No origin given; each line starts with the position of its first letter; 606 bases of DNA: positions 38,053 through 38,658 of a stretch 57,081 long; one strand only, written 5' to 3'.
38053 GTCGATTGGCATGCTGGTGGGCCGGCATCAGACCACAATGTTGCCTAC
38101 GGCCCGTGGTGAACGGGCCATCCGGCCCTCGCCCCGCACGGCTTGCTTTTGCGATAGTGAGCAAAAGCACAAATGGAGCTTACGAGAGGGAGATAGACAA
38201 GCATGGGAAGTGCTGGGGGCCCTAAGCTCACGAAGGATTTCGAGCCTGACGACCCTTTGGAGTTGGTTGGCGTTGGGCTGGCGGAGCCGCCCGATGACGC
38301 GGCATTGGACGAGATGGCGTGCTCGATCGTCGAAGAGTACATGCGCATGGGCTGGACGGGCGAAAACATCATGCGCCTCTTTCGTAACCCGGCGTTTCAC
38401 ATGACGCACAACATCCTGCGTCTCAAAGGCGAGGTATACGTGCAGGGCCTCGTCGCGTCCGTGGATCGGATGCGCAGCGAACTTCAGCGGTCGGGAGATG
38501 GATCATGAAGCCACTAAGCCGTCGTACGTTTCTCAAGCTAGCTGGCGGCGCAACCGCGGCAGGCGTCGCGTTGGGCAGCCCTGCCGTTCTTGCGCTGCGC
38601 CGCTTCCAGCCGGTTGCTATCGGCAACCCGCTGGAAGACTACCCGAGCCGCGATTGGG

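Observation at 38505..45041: Periplasmic Nitrospira/anammox-type NXR-like module (alpha-beta-delta-gamma) alongside the hydroxylase-like paralogs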

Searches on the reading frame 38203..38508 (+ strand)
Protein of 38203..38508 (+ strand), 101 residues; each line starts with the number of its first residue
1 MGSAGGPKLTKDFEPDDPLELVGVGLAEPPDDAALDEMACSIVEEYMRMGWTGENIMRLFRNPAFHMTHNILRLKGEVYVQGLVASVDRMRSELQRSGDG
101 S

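Call 4: search_protein_families(library=pfam, proteins=[window:38203-38508:+])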
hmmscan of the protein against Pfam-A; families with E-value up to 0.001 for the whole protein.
window:38203-38508:+ (101 aa): 0 families

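Call 5: search_protein_families(library=ncbifam, proteins=[window:38203-38508:+], max_evalue=0.01)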
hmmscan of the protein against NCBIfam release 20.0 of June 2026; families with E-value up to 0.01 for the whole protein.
window:38203-38508:+ (101 aa): 0 families

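Call 26: search_protein_families(library=pfam, proteins=[window:38203-38508:+], max_evalue=5)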
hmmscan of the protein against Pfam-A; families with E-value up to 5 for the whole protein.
window:38203-38508:+ (101 aa): 0 families

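Call 28: find_homologous_proteins(query=A1, max_evalue=0.001)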
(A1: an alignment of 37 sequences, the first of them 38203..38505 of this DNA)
Query A1 (37 sequences) (101 aa, profile of the alignment): 935 proteins with E <= 0.001 among 4416 candidates; the best 120 are listed.
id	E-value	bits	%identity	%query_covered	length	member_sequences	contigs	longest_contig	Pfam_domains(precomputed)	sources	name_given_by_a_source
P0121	3.9e-30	121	59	85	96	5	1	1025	-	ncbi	-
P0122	1.3e-29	120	56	90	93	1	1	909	-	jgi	jgi:hypothetical protein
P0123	1.3e-29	120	58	90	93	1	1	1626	-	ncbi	-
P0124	1.7e-29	119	56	89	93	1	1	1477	-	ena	-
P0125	2.7e-29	119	53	89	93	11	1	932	-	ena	-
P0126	2.8e-29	119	61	89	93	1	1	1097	-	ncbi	-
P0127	3.0e-29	118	58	90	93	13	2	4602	-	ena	-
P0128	3.1e-29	118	70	86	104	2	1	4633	-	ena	-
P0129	3.7e-29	118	71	86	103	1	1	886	-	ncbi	-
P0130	4.6e-29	118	57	91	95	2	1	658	-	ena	-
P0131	5.4e-29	118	69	86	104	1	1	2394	-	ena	-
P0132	6.3e-29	117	57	90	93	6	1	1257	-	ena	-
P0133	8.9e-29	117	57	82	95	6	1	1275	-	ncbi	-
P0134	1.1e-28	117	68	96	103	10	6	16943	-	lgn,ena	-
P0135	1.2e-28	117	62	89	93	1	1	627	-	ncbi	-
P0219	1.5e-23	100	45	94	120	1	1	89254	-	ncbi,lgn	-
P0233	1.0e-21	94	45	93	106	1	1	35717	-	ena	-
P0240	1.6e-20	90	32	77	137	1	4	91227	-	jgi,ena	jgi:hypothetical protein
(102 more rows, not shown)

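Call 37: predict_structure(alignment_id=A1)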
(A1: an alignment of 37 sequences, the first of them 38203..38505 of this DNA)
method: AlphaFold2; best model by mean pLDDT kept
length: 101 residues; sequences in the alignment: 37
mean_pLDDT: 88.1   pTM: 0.68
mean pLDDT of the five models: 88.1, 88.1, 87.3, 86.9, 86.7
residues with pLDDT >= 90: 63; 70-90: 25; 50-70: 11; < 50: 2
segments of 3 or more residues with pLDDT < 50: none
pLDDT, mean of each block of 10 residues (from residue 1): 57 80 82 97 96 98 97 98 96 83 48
secondary structure, 60 per line:
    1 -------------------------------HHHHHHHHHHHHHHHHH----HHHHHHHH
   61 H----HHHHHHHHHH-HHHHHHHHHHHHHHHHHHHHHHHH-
elements in order: H32-48 H53-61 H66-75 H77-100

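Call 39: search_solved_structures(query=A1, max_evalue=10)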
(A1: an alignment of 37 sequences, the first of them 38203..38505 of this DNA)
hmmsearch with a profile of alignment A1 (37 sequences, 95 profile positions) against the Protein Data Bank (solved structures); distinct sequences matched with E-value up to 10: 4.
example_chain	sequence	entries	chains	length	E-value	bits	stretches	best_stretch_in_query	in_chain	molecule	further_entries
4j4x_A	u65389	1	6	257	0.084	16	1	8-53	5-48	NP protein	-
4j4y_A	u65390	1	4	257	0.1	15.7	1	8-53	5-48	NP protein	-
7xsy_A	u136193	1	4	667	1.1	12.3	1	8-58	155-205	1,4-alpha-glucan branching enzyme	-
4hv4_A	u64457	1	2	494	1.4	12.1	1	39-65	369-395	UDP-N-acetylmuramate--L-alanine ligase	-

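Call 41: fold_search(model_id=the predicted structure, library=pdb)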
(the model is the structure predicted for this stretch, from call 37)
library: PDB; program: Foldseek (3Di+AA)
matches with E <= 10: 16; with E <= 0.001: 0
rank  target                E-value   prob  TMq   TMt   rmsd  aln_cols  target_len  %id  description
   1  8oj3_P                4.5e+00  0.06  0.27  0.19  15.7       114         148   13  Crystal structure of the Candida albicans 80S ribosome in complex with geneticin G418 (rotated state) (released 2024-10-09)
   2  6h5a_A                4.8e+00  0.04  0.22  0.12  11.6        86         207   17  Crystal structure of Mycobacterium tuberculosis phosphatidylinositol phosphate synthase (PgsA1) in complex with mangan (released 2019-05-15)
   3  5xyi_N                5.1e+00  0.05  0.26  0.18  15.9       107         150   14  Small subunit of Trichomonas vaginalis ribosome (released 2017-08-30)
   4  8bsi_SP               5.4e+00  0.06  0.28  0.19  15.8       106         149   15  Giardia ribosome chimeric hybrid-like GDP+Pi bound state (B1) (released 2023-03-15)
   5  6rxx_Ch               5.4e+00  0.05  0.25  0.17  15.3       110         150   17  Cryo-EM structure of the 90S pre-ribosome (Kre33-Noc4) from Chaetomium thermophilum, state C, Poly-Ala (released 2019-08-14)
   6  8ras_L                5.4e+00  0.05  0.24  0.07  12.9        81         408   15  Plastid-encoded RNA polymerase transcription elongation complex (released 2024-03-06)
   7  6skf_Aq               7.9e+00  0.03  0.26  0.18  18.7       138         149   12  Cryo-EM Structure of T. kodakarensis 70S ribosome (released 2020-07-29)
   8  6tmf_R                8.4e+00  0.06  0.27  0.19  10.3        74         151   18  Structure of an archaeal ABCE1-bound ribosomal post-splitting complex (released 2020-02-12)
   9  4v6b_Cd               8.4e+00  0.04  0.21  0.16  11.1        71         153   13  Crystal structure of human ferritin Phe167SerfsX26 mutant. (released 2014-07-09)
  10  5t2a_AG               8.4e+00  0.03  0.27  0.20  15.9       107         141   17  CryoEM structure of the Leishmania donovani 80S ribosome at 2.9 Angstrom resolution (released 2017-01-25)
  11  4z8l_B                8.4e+00  0.03  0.23  0.27  10.2        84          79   18  Crystal structure of DCAF1/SIV-MND VPX/MND SAMHD1 NTD ternary complex (released 2015-06-17)
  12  7tql_N                8.4e+00  0.03  0.25  0.19  16.1       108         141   15  CryoEM structure of the human 40S small ribosomal subunit in complex with translation initiation factors eIF1A and eIF (released 2022-04-27)
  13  6fyx_N                9.5e+00  0.04  0.28  0.19  15.1       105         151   18  Structure of a partial yeast 48S preinitiation complex with eIF5 N-terminal domain (model C1) (released 2018-12-05)
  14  7oyc_N2               9.5e+00  0.03  0.29  0.20  15.7       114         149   13  Cryo-EM structure of the Xenopus egg 80S ribosome (released 2022-07-20)
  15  4bts_AO               9.5e+00  0.03  0.27  0.19  16.8       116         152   13  THE CRYSTAL STRUCTURE OF THE EUKARYOTIC 40S RIBOSOMAL SUBUNIT IN COMPLEX WITH EIF1 AND EIF1A (released 2013-07-17)
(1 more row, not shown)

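Call 96: find_encoding_contigs(protein=P0219, flank=7000, max_places=2)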
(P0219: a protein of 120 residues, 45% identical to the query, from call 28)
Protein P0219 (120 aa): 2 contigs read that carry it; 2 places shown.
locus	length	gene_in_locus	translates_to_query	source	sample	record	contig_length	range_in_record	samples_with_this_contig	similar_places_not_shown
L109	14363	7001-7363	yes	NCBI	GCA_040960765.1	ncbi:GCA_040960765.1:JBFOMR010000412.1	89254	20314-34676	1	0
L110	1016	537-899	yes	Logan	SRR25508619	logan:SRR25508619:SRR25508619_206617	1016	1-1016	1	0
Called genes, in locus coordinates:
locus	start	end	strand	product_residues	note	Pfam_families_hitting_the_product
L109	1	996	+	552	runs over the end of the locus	PF09587:PGA_cap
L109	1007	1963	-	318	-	PF02585:PIG-L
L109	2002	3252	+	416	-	PF02515:CoA_transf_3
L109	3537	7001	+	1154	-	PF00384:Molybdopterin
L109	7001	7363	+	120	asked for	-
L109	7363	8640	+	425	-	PF13187:Fer4_9 (faint), PF12797:Fer4_2 (faint), PF12837:Fer4_6 (faint), PF13247:Fer4_11, PF12838:Fer4_7, PF13237:Fer4_10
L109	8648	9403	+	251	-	PF02613:Nitrate_red_del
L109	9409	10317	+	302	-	-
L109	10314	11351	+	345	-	PF09459:EB_dh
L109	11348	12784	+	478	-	-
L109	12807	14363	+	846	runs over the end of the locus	PF04879:Molybdop_Fe4S4, PF00384:Molybdopterin, PF01568:Molydop_binding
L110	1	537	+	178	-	?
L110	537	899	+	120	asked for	-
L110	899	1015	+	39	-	?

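Call 97: find_encoding_contigs(protein=P0240, flank=7000, max_places=2)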
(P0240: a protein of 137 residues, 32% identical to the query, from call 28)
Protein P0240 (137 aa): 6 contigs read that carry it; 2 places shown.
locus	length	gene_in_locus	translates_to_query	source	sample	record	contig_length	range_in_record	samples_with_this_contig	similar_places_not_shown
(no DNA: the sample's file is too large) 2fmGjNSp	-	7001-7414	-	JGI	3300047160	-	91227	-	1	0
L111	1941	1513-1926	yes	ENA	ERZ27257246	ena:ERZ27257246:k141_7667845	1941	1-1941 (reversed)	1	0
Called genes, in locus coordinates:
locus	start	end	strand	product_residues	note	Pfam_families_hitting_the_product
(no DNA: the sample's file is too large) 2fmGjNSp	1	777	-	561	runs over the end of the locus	PF05940:NnrS, PF08984:DUF1858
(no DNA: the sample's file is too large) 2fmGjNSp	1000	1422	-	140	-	PF02082:Rrf2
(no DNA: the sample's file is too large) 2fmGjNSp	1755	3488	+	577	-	PF00034:Cytochrom_C, PF13442:Cytochrome_CBB3 (weak), PF00034:Cytochrom_C, PF13442:Cytochrome_CBB3 (weak), PF09459:EB_dh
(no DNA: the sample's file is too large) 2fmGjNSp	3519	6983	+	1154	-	PF00384:Molybdopterin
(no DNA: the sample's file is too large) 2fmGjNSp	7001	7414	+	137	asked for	-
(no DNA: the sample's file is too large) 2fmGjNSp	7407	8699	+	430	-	PF13187:Fer4_9 (faint), PF12797:Fer4_2 (faint), PF12837:Fer4_6 (faint), PF13237:Fer4_10 (weak), PF13247:Fer4_11, PF12838:Fer4_7 (weak)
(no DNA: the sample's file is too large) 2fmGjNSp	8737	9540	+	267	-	PF02613:Nitrate_red_del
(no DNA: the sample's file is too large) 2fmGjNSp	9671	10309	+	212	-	PF01814:Hemerythrin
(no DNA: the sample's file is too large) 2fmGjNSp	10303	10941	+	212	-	PF07394:DUF1501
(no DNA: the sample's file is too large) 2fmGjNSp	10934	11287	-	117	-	PF12799:LRR_4 (faint)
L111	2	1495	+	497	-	?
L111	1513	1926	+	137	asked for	-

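Call 98: find_encoding_contigs(protein=P0233, flank=7000, max_places=1)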
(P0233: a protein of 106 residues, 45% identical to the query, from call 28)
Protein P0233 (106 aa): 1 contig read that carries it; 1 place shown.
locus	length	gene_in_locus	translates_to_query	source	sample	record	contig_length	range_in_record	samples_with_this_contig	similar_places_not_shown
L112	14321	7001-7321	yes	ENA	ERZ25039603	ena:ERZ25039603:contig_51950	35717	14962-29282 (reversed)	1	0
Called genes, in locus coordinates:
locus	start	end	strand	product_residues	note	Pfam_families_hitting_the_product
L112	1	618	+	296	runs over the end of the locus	PF06037:DUF922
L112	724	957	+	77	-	-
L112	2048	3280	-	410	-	PF07690:MFS_1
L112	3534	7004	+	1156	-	PF00384:Molybdopterin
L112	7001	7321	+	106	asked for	-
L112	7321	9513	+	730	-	PF12838:Fer4_7 (weak), PF13237:Fer4_10, PF13247:Fer4_11, PF02613:Nitrate_red_del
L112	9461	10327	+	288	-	-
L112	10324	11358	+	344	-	PF09459:EB_dh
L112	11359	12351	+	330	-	-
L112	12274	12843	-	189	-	PF03061:4HBT (weak)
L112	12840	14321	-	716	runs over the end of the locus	PF13380:CoA_binding_2, PF13607:Succ_CoA_lig, PF13549:ATP-grasp_5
